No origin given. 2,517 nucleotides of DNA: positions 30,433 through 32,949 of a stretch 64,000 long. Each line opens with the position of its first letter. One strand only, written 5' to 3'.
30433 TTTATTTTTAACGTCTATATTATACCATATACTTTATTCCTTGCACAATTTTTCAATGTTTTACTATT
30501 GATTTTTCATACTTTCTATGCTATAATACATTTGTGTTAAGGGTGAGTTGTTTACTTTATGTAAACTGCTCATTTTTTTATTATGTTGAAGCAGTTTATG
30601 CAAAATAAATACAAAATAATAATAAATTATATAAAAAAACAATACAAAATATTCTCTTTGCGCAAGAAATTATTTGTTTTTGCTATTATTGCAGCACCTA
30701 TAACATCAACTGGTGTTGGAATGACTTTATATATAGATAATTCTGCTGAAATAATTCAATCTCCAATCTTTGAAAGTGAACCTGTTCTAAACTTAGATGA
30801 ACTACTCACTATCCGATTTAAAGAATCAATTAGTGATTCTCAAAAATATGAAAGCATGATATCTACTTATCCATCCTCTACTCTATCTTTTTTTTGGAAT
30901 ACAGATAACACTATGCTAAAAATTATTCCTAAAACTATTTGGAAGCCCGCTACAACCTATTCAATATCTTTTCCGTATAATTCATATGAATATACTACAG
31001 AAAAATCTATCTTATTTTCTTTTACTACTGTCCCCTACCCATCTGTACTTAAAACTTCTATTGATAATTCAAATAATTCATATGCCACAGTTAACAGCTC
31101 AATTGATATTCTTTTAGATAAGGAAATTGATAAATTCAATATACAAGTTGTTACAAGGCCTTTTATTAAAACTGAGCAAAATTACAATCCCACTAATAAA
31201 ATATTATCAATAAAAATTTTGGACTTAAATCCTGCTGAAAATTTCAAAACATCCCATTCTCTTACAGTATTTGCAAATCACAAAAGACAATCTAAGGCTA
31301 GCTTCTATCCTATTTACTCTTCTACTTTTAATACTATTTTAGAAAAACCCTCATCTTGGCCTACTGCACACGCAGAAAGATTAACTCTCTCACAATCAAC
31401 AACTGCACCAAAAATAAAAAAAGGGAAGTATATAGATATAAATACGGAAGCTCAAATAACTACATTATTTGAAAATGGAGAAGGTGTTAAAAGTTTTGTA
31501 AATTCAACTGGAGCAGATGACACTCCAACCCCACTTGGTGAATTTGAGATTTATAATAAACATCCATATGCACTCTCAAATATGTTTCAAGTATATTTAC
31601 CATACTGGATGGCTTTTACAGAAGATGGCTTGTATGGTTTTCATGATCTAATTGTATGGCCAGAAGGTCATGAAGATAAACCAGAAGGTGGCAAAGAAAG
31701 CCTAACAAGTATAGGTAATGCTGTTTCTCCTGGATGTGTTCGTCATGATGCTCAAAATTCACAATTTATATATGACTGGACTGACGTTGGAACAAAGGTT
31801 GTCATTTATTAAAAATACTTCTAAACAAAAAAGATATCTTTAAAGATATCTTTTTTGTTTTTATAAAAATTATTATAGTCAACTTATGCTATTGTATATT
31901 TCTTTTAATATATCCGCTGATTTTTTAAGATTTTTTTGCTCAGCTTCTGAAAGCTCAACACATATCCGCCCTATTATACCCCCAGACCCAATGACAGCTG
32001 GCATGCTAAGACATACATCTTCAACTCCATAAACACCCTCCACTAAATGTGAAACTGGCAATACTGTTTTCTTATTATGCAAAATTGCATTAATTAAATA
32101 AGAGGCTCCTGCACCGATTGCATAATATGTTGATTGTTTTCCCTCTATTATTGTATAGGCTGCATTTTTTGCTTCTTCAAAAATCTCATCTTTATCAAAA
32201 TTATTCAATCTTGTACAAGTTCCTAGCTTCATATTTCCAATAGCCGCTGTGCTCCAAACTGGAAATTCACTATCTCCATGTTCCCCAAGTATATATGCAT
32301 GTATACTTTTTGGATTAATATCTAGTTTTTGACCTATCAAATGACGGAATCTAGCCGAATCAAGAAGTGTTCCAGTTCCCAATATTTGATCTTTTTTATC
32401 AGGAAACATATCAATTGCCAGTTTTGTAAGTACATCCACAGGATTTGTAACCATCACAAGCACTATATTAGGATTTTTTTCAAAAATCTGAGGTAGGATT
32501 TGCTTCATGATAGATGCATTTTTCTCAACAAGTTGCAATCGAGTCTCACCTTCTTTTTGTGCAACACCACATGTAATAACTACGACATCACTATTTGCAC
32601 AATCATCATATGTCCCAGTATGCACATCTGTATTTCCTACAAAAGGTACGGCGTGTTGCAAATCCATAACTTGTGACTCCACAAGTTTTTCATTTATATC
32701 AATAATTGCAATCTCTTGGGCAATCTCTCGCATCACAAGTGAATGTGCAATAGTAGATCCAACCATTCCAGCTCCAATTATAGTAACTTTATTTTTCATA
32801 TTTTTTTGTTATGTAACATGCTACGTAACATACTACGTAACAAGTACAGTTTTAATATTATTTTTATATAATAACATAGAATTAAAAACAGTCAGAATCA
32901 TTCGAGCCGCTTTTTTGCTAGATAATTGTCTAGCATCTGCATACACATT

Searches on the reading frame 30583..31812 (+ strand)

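Call 9: search_protein_families(library=pfam, proteins=[window:30583-31812:+])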
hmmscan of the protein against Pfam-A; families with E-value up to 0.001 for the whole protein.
window:30583-31812:+ (409 aa): 2 families
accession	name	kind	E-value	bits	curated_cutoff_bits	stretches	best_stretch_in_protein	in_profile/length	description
PF03734.19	YkuD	-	3.6e-17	63.7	23.4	1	282-408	2-146/146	L,D-transpeptidase catalytic domain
PF13205.12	Big_5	-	0.00026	22.1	23.6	0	75-149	25-105/105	Bacterial Ig-like domain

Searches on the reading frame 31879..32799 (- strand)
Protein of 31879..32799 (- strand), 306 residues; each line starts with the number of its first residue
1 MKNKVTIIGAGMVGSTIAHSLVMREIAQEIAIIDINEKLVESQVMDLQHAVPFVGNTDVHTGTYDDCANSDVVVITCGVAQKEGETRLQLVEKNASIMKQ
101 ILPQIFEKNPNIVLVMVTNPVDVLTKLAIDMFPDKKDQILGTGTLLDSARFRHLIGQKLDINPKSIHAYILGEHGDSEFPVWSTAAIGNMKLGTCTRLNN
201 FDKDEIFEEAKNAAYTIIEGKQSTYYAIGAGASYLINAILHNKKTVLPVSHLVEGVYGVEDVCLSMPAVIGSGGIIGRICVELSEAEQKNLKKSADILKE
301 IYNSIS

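Call 9: search_protein_families(library=pfam, proteins=[window:31879-32799:-])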
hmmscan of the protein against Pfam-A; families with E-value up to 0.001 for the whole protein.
window:31879-32799:- (306 aa): 5 families
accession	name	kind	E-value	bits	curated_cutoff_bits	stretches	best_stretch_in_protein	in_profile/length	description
PF00056.29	Ldh_1_N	-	1.6e-39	135.6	27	1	4-141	2-141/141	lactate/malate dehydrogenase, NAD binding domain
PF02866.23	Ldh_1_C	-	2.6e-35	122.4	22.6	1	144-303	1-168/174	lactate/malate dehydrogenase, alpha/beta C-terminal domain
PF03807.23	F420_oxidored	-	0.00015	22.8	21.6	1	4-78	1-68/94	NADP oxidoreductase coenzyme F420-dependent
PF03721.20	UDPG_MGDP_dh_N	-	0.00016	21.8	27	0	4-126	2-130/187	UDP-glucose/GDP-mannose dehydrogenase family, NAD binding domain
PF02737.24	3HCDH_N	-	0.00053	20.4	22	0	4-49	1-44/180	3-hydroxyacyl-CoA dehydrogenase, NAD binding domain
